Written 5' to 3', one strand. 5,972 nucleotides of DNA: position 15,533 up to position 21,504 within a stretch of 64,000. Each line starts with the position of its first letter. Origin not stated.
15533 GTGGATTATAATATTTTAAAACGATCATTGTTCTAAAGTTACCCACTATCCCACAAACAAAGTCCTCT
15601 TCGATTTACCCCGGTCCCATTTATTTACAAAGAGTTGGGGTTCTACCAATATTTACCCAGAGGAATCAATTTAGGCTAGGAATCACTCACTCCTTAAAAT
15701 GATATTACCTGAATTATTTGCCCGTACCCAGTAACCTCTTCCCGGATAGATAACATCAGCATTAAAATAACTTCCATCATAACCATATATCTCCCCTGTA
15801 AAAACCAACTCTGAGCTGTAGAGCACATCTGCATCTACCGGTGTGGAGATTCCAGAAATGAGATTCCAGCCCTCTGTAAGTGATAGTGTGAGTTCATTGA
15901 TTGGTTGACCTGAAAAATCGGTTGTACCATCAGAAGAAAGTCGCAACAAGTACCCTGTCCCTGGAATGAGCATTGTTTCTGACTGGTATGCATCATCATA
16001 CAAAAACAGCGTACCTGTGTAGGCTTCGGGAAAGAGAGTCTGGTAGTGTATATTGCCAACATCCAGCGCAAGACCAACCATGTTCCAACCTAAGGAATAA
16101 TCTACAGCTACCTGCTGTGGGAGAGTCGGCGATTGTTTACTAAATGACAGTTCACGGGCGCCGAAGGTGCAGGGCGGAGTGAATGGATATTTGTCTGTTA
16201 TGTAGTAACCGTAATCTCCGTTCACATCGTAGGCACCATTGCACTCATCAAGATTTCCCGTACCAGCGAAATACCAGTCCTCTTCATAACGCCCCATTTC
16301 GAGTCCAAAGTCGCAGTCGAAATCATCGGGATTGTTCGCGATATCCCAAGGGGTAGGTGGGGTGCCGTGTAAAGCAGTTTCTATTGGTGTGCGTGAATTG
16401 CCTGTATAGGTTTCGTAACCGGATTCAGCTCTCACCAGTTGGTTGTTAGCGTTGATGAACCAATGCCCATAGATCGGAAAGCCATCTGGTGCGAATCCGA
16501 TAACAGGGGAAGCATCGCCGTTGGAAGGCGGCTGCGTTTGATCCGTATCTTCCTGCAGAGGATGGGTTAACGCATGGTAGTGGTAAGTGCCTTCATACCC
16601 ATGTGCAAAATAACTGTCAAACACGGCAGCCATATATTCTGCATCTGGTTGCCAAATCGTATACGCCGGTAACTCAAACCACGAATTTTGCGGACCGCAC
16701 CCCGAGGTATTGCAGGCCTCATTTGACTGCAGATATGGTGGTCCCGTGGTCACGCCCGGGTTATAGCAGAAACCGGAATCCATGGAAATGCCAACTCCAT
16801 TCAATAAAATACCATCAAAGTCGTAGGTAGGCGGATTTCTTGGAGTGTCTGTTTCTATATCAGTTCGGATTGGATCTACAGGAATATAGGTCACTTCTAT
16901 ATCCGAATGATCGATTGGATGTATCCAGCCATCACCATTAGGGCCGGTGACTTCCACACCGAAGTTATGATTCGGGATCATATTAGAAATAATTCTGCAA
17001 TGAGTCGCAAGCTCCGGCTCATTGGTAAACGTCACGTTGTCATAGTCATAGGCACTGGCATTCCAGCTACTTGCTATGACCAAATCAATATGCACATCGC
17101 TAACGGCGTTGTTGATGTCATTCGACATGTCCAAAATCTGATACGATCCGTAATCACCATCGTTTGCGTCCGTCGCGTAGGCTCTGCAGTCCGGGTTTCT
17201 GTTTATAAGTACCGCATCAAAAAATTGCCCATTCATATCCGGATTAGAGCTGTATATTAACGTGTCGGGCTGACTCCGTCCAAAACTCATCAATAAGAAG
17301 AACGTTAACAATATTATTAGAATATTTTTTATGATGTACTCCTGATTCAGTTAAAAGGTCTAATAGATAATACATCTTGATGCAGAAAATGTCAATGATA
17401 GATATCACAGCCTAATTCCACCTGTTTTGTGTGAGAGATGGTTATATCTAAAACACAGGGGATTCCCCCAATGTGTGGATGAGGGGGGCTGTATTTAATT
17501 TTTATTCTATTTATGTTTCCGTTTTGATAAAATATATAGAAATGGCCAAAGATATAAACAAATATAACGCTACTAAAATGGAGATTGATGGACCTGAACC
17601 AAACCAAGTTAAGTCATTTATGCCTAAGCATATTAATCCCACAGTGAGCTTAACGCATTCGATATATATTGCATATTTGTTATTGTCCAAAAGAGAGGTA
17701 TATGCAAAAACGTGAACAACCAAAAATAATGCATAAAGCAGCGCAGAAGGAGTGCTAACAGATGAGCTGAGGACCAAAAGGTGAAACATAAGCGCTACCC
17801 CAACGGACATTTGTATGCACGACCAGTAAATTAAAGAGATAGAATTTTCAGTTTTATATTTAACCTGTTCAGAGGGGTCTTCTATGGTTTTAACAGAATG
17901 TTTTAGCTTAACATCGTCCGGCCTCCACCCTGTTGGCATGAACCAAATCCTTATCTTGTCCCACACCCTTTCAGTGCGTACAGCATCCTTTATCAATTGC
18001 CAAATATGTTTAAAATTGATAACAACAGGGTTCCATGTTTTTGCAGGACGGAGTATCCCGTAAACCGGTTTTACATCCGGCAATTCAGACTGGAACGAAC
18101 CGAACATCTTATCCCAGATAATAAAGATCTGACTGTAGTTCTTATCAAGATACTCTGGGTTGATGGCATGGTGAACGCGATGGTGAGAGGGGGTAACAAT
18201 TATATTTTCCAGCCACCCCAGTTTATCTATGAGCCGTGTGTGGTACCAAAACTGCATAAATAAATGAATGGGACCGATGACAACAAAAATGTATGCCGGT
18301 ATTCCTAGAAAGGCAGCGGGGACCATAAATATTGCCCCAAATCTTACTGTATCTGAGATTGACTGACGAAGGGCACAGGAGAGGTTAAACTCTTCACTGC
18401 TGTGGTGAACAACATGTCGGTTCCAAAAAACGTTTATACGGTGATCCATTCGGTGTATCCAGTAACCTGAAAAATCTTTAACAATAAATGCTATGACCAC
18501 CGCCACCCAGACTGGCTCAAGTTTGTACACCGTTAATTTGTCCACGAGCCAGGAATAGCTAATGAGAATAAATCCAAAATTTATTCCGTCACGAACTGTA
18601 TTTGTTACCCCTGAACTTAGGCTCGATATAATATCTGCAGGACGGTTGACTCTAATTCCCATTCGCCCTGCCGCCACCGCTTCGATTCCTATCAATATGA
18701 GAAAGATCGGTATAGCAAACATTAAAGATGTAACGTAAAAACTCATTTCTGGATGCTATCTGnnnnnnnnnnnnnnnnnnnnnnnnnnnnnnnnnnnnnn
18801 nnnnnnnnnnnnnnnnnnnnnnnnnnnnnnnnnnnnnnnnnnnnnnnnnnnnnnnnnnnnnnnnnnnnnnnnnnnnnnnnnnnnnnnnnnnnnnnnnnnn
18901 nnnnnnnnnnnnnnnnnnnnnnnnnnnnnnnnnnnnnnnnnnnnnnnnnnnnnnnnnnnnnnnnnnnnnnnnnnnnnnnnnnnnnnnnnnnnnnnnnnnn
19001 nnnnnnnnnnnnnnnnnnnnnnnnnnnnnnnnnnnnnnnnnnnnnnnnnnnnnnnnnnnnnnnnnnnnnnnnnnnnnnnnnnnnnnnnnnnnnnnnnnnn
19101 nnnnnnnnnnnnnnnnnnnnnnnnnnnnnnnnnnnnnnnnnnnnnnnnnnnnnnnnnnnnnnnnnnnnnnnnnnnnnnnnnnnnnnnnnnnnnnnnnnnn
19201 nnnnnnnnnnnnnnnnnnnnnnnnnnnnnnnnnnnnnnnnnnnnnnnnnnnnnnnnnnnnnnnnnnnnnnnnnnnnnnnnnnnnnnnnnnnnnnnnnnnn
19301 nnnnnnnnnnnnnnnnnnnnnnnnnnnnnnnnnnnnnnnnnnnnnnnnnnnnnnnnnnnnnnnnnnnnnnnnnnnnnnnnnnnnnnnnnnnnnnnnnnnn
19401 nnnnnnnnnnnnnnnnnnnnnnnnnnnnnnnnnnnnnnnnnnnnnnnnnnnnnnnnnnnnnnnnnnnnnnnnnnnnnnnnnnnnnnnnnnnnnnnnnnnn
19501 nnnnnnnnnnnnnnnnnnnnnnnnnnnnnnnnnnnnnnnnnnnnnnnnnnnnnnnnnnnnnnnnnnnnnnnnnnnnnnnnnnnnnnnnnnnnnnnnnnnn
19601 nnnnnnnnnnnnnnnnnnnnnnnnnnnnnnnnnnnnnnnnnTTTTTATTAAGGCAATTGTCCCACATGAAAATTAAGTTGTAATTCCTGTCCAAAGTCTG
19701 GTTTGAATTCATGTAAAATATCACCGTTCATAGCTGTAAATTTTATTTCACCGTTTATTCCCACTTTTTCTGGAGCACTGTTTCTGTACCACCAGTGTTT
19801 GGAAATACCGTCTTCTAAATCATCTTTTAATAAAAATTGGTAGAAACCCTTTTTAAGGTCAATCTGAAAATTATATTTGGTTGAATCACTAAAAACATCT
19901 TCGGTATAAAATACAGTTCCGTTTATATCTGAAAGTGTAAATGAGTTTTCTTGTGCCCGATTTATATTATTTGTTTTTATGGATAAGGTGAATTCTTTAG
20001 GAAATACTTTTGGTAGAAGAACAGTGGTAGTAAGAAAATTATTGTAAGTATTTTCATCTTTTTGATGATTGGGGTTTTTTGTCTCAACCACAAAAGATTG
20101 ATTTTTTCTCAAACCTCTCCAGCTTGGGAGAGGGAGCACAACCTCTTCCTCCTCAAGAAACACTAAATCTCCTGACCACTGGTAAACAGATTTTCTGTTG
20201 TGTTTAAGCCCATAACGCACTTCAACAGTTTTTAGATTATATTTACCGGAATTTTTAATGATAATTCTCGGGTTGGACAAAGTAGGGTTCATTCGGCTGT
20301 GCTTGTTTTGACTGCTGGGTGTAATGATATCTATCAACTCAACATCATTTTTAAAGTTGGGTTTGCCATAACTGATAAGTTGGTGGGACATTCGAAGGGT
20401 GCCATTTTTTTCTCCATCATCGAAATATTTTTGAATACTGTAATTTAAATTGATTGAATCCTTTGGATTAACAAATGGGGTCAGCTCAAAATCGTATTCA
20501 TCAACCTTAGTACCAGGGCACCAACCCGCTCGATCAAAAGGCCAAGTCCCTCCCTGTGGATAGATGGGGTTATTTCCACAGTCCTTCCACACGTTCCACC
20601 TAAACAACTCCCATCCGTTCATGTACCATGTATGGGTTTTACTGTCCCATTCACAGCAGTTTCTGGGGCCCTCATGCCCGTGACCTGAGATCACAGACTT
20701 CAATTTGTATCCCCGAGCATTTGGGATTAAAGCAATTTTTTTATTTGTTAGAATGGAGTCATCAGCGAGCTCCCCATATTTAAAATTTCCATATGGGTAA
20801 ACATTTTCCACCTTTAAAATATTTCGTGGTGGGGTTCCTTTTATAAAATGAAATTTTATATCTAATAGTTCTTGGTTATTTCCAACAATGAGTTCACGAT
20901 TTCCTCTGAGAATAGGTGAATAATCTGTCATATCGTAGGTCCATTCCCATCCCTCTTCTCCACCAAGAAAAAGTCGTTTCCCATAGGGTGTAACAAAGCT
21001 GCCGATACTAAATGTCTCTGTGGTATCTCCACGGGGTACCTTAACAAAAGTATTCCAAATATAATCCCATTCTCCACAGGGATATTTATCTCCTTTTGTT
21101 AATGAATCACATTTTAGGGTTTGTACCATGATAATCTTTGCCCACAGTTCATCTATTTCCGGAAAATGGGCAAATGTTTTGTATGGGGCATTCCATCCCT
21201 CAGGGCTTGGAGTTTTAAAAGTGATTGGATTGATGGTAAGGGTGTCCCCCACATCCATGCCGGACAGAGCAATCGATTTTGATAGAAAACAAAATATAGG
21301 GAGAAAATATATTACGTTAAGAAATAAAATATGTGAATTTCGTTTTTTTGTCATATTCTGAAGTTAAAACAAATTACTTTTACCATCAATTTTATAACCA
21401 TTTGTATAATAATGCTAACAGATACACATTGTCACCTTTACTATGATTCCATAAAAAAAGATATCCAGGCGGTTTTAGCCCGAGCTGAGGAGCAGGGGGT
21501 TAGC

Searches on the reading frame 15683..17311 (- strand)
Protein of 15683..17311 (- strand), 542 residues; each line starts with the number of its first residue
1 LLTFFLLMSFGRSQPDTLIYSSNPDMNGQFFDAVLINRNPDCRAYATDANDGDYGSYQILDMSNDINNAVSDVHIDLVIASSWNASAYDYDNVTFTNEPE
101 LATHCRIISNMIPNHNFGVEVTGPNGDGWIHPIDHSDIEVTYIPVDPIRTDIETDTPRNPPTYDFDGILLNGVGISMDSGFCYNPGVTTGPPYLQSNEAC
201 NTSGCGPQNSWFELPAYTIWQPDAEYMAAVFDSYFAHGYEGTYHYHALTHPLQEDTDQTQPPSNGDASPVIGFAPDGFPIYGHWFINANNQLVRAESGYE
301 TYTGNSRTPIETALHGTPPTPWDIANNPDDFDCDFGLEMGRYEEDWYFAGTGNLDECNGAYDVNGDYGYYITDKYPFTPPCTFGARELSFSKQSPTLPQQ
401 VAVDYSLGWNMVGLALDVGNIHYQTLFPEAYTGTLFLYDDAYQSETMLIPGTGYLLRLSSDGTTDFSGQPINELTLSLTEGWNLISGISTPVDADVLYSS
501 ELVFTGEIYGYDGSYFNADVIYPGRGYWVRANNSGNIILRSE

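Call 3: search_protein_families(library=pfam, proteins=[window:15683-17311:-], max_evalue=0.1)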
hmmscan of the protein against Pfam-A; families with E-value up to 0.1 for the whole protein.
window:15683-17311:- (542 aa): 1 family
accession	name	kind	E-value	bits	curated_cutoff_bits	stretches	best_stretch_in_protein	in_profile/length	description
PF14240.11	YHYH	-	1.8e-25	90.4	25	1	162-384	19-193/193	YHYH protein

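Call 4: search_protein_families(library=ncbifam, proteins=[window:15683-17311:-], max_evalue=0.1)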
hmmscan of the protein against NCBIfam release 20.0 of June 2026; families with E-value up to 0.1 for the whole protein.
window:15683-17311:- (542 aa): 0 families

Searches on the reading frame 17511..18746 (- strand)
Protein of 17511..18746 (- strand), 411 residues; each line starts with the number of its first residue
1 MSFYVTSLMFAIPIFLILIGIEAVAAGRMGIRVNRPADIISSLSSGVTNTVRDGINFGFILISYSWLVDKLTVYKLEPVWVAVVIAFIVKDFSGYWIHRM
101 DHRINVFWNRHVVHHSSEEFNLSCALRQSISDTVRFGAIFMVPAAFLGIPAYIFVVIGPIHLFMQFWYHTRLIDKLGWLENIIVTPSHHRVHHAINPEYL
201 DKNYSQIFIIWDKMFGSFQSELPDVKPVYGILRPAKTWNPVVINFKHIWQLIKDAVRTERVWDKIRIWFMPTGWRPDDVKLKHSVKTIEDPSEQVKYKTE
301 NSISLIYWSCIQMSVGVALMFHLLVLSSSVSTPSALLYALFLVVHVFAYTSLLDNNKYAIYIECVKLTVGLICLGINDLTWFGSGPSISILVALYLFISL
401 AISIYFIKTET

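Call 3: search_protein_families(library=pfam, proteins=[window:17511-18746:-], max_evalue=0.1)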
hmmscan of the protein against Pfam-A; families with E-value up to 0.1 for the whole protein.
window:17511-18746:- (411 aa): 2 families
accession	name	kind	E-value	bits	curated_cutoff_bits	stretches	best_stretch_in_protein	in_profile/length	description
PF04116.19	FA_hydroxylase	-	1.2e-28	100.6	31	1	83-217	1-132/132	Fatty acid hydroxylase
PF17255.8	EbsA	-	0.011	16.5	25.9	1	295-365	6-74/133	EbsA-like protein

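Call 4: search_protein_families(library=ncbifam, proteins=[window:17511-18746:-], max_evalue=0.1)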
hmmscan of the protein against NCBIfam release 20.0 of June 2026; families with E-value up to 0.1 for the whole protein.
window:17511-18746:- (411 aa): 1 family
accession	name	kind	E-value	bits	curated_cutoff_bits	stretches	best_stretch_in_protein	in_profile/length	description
NF052566.1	OrLpdHdlsOlsERhiz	equivalog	3.3e-20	72.6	475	1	78-220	114-256/293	ornithine lipid hydroxylase OlsE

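Call 102: find_related_loci(query=window:17511-18746:-, collection=metagenome_contigs, flank=5000)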
Query window:17511-18746:- (411 aa) in metagenome_contigs; peptide patterns used: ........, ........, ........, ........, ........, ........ (x = any residue, [..] = any of these).
600 stretches matched a pattern (row limit reached: there are more); 441 encode a relative of the query (tblastn E <= 1e-3); the best 80 are kept; 80 distinct loci.
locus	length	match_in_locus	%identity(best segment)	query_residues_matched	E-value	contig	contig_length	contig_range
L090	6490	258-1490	77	1-411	0e+0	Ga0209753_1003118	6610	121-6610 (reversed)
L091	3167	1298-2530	77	1-411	0e+0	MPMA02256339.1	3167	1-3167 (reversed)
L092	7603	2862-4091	72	1-410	0e+0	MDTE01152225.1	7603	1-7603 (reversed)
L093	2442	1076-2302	68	1-410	0e+0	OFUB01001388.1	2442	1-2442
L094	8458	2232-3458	67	1-410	0e+0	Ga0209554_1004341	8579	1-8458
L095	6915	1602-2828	67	1-410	0e+0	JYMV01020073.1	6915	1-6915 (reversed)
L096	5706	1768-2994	65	1-410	0e+0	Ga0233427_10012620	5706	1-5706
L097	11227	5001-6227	65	1-410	0e+0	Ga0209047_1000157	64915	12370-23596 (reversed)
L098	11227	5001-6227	65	1-410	0e+0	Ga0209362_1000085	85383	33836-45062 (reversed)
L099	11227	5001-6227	65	1-410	0e+0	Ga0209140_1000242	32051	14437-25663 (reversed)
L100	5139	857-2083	65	1-410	0e+0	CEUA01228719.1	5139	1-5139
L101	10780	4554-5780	65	1-410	0e+0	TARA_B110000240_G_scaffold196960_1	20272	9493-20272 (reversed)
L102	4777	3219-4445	65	1-410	0e+0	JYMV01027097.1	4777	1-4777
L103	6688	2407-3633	64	1-410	0e+0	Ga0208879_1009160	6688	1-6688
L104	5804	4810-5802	79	1-331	0e+0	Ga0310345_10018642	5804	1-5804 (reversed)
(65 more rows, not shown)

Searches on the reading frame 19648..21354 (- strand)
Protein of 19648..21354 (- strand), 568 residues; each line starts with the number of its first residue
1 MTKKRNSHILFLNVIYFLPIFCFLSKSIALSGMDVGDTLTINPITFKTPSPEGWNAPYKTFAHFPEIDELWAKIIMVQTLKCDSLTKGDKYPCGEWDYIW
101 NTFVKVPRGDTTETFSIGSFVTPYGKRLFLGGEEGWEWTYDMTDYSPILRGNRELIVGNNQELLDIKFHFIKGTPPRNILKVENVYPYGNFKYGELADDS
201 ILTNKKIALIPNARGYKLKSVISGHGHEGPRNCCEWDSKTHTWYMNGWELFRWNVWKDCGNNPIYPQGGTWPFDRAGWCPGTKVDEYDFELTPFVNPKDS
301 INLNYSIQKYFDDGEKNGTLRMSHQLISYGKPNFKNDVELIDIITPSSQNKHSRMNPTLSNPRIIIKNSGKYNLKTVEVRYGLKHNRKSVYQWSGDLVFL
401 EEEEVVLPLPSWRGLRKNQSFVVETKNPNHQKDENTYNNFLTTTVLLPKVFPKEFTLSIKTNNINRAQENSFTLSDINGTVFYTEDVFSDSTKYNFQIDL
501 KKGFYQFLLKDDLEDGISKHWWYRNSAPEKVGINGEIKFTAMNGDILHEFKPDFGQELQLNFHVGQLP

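Call 3: search_protein_families(library=pfam, proteins=[window:19648-21354:-], max_evalue=0.1)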
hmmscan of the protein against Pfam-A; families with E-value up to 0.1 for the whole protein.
window:19648-21354:- (568 aa): 2 families
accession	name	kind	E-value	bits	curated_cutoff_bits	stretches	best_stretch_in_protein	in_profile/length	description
PF09113.15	N-glycanase_C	-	2.7e-17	63.3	25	1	193-326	2-139/140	Peptide-N-glycosidase F, C terminal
PF21278.2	YlmH_1st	-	0.073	13.6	27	0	285-300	18-33/65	YlmH, N-terminal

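Call 4: search_protein_families(library=ncbifam, proteins=[window:19648-21354:-], max_evalue=0.1)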
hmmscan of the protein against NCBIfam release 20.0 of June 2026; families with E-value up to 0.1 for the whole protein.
window:19648-21354:- (568 aa): 0 families
